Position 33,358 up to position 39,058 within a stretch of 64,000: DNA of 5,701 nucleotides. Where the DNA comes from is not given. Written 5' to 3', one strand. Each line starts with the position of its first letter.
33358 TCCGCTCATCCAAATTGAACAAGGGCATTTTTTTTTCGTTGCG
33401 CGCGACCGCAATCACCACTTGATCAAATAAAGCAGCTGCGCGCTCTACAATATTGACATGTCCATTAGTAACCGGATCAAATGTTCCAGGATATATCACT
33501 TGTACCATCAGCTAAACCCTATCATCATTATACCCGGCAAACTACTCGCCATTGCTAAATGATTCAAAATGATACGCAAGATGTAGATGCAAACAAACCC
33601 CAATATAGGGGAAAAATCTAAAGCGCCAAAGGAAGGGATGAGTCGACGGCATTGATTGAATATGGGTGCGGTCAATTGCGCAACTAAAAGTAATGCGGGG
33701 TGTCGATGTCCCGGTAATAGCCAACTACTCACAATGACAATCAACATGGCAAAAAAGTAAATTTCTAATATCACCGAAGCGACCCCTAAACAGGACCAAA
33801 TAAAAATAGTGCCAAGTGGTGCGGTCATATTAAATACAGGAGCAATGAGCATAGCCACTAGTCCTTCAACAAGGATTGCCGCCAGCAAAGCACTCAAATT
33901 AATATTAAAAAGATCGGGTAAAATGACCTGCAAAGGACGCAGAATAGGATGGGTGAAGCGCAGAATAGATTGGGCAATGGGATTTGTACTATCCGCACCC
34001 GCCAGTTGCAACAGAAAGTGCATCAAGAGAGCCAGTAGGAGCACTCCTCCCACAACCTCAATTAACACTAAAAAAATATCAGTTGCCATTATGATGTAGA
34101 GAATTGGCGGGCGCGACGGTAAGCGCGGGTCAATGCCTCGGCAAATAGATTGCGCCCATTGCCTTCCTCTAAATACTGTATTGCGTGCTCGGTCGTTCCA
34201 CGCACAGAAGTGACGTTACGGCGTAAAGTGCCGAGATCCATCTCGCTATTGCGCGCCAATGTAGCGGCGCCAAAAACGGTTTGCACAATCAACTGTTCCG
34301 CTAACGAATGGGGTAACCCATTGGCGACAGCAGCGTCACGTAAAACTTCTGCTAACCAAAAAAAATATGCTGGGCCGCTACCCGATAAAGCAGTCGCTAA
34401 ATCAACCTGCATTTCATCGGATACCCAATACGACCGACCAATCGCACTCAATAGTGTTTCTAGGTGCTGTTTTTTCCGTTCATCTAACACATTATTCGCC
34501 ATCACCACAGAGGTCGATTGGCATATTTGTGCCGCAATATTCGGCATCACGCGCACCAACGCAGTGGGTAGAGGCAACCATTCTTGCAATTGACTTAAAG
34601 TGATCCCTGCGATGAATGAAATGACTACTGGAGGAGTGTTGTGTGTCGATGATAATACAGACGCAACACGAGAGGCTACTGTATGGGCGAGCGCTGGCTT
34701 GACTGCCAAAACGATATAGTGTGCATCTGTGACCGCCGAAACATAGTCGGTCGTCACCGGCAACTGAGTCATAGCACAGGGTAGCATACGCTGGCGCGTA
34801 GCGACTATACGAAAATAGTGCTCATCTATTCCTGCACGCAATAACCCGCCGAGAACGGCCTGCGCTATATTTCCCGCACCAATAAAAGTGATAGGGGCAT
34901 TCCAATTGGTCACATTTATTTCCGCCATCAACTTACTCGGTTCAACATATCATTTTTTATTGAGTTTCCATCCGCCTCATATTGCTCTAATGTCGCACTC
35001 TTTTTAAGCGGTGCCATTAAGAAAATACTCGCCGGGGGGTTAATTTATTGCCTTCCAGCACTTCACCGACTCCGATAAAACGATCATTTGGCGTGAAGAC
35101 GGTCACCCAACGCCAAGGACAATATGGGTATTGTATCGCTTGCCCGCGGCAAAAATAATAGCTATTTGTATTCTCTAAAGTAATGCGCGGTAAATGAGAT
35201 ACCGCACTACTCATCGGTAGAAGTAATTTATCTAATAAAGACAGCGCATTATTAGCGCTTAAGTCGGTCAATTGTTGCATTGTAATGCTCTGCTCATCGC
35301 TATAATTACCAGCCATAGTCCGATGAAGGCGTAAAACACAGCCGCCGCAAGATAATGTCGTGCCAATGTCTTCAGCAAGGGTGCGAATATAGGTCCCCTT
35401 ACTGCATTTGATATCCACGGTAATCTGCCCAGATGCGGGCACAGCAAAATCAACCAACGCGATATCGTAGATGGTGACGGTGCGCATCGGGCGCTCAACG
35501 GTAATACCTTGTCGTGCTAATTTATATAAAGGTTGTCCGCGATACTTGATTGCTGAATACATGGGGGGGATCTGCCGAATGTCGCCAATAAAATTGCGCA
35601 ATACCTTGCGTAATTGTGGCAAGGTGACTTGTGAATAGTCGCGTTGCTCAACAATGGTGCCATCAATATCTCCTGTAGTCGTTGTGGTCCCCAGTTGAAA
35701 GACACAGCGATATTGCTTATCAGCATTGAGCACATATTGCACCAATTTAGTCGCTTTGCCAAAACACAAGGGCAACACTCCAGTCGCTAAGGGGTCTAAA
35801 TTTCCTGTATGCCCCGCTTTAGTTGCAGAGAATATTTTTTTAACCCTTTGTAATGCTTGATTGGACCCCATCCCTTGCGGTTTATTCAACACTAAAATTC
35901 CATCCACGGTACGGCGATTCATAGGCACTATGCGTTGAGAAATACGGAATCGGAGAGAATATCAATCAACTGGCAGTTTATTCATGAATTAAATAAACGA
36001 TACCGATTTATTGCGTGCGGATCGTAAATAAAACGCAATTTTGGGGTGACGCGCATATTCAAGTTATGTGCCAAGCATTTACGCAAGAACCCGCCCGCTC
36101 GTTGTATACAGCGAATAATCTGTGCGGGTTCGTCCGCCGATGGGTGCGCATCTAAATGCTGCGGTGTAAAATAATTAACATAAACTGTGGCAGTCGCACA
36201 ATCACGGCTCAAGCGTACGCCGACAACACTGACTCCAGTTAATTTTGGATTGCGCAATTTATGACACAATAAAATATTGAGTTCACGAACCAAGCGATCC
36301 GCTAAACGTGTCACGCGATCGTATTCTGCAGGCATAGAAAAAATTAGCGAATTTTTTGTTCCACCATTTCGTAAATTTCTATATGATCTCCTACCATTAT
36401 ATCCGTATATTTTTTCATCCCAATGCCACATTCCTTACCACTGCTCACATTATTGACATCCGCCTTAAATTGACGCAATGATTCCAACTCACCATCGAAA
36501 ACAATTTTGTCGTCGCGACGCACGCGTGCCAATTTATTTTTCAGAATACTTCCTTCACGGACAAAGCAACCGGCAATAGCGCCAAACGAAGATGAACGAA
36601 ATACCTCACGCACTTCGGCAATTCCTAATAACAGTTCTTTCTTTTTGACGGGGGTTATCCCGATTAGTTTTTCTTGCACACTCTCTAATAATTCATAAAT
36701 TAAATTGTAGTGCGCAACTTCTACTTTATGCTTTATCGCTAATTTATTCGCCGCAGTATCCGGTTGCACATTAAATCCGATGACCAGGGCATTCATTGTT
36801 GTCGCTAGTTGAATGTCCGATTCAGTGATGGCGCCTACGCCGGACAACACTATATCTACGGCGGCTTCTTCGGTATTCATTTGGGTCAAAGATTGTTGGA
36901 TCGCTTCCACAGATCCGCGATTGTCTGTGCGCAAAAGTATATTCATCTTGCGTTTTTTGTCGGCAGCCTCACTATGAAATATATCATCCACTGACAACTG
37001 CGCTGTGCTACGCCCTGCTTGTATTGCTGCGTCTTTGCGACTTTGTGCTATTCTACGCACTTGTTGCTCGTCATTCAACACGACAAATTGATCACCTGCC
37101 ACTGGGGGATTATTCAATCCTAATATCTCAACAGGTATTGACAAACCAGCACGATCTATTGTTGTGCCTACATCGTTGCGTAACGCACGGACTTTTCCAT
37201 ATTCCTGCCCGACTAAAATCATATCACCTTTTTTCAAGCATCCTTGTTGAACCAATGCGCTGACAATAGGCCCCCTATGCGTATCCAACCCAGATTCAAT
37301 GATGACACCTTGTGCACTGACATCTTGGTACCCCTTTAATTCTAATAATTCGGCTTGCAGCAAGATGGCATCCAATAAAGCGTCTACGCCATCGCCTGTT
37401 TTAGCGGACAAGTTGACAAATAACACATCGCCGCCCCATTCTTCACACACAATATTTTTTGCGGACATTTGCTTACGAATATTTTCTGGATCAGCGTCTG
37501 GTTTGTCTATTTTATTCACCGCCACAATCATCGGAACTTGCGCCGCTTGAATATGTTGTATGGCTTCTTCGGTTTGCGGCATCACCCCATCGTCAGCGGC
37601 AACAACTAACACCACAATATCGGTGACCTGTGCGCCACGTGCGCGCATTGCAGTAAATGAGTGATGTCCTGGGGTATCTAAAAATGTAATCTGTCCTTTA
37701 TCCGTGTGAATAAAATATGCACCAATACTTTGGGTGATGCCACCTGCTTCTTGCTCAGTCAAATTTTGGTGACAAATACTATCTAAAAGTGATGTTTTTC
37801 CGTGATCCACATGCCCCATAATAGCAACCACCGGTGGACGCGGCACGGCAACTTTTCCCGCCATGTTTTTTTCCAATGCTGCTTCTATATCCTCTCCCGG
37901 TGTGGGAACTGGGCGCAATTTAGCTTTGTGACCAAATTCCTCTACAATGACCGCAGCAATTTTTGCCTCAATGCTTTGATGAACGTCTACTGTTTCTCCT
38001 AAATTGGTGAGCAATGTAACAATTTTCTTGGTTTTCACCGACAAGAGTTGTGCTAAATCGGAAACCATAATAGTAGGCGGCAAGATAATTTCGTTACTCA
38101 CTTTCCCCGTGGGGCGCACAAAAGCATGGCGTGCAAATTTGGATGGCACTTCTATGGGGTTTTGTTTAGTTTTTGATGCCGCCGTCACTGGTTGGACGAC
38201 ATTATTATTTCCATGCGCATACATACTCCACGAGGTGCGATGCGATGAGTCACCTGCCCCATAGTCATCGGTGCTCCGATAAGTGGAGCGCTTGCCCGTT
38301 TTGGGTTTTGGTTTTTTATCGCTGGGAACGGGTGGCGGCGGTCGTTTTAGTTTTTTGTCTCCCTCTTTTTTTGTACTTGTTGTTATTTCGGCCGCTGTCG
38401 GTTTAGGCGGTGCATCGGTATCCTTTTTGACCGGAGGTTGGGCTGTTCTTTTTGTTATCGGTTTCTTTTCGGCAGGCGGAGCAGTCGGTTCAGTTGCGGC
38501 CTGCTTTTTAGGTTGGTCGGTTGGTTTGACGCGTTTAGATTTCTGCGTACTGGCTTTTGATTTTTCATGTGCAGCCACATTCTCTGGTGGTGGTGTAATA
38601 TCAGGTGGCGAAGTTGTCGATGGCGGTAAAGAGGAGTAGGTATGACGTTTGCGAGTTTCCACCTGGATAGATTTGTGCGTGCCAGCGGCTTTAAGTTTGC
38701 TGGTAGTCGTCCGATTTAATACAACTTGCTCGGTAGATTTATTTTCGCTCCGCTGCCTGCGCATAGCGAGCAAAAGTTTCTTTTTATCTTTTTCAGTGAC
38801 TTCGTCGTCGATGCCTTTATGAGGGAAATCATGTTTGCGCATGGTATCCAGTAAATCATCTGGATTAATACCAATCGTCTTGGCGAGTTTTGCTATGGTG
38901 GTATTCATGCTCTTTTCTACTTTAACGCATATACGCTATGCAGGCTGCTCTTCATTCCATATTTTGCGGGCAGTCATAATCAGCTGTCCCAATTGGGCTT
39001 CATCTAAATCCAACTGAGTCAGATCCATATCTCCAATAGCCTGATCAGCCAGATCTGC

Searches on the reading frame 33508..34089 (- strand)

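Call 33: search_protein_families(library=pfam, proteins=[window:33508-34089:-], max_evalue=0.00001)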
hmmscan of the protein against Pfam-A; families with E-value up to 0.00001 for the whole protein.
window:33508-34089:- (193 aa): 1 family
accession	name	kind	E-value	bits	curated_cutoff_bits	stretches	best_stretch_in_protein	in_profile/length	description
PF02325.22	YGGT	-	3.7e-22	78.9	27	2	106-175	2-70/70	YGGT family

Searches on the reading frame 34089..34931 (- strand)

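Call 33: search_protein_families(library=pfam, proteins=[window:34089-34931:-], max_evalue=0.00001)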
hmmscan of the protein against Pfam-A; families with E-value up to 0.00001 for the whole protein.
window:34089-34931:- (280 aa): 2 families
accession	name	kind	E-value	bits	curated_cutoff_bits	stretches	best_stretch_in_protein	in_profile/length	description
PF14748.11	P5CR_dimer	-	9.2e-31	106.7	25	1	173-276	1-104/105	Pyrroline-5-carboxylate reductase dimerisation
PF03807.23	F420_oxidored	-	2.9e-10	41.1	21.6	1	14-107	2-92/94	NADP oxidoreductase coenzyme F420-dependent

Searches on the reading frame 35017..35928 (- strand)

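Call 33: search_protein_families(library=pfam, proteins=[window:35017-35928:-], max_evalue=0.00001)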
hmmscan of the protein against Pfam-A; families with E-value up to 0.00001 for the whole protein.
window:35017-35928:- (303 aa): 3 families
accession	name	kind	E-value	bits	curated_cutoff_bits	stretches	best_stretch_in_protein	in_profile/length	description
PF01509.24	TruB_N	-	5.3e-58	196.1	27.3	1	30-181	1-149/149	TruB family pseudouridylate synthase (N terminal domain)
PF16198.10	TruB_C_2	-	3.2e-16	59.6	29.3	1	182-243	1-65/66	tRNA pseudouridylate synthase B C-terminal domain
PF09157.17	TruB-C_2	-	3e-11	43.5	21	1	247-302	1-57/57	Pseudouridine synthase II TruB, C-terminal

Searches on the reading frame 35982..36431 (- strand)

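Call 33: search_protein_families(library=pfam, proteins=[window:35982-36431:-], max_evalue=0.00001)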
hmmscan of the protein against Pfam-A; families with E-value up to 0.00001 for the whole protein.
window:35982-36431:- (149 aa): 1 family
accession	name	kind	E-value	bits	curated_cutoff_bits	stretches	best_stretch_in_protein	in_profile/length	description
PF02033.23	RBFA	-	4.7e-20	72.3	34.7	1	39-139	1-94/105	Ribosome-binding factor A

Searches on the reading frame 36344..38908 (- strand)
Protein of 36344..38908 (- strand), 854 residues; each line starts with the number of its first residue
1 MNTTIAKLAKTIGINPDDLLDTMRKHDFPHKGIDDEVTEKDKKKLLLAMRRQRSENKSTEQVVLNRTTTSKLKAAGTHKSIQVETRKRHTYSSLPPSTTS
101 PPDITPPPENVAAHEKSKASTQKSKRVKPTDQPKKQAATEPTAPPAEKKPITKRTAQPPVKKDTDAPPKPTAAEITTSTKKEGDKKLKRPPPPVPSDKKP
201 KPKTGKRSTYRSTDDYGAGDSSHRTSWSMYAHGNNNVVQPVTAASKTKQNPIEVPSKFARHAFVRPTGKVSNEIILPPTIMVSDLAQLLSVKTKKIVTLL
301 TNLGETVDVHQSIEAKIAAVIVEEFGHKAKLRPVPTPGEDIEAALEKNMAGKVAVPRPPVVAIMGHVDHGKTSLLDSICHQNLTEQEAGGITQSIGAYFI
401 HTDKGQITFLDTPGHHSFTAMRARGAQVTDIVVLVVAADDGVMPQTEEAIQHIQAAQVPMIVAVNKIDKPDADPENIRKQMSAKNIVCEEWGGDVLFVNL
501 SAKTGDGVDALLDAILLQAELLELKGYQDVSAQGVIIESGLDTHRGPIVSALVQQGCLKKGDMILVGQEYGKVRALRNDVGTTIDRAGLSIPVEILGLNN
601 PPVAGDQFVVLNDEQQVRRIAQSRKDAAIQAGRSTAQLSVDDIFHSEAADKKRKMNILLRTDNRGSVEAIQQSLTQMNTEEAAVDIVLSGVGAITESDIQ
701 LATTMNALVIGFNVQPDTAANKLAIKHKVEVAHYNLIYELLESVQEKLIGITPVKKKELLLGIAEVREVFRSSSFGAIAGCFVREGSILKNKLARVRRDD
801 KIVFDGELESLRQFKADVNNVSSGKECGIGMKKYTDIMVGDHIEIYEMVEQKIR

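Call 33: search_protein_families(library=pfam, proteins=[window:36344-38908:-], max_evalue=0.00001)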
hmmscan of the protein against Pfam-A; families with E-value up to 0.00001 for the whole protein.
window:36344-38908:- (854 aa): 8 families
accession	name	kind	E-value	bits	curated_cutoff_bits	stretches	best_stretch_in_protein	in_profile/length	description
PF00009.33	GTP_EFTU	-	1.5e-38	132.7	26.5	1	361-516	6-183/188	Elongation factor Tu GTP binding domain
PF11987.13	IF-2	-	2.2e-32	111.8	27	1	633-745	5-117/117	Translation-initiation factor 2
PF22042.2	EF-G_D2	-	8.1e-22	77.6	27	1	532-610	2-83/84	Elongation factor G domain 2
PF04760.21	IF2_N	-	4.1e-14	52.5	25.3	1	278-328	2-53/53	Translation initiation factor IF-2, N-terminal region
PF01926.29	MMR_HSR1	-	1.8e-12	47.8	21.9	1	361-466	2-113/113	50S ribosome-binding GTPase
PF00071.28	Ras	-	3.8e-07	30.3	21.6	1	362-516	3-157/162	Ras family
PF08364.16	IF2_assoc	-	3.5e-06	27.6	24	0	62-92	4-37/39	Bacterial translation initiation factor IF-2 associated region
PF02421.24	FeoB_N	-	5.7e-06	26.4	27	0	361-515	3-156/156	Ferrous iron transport protein B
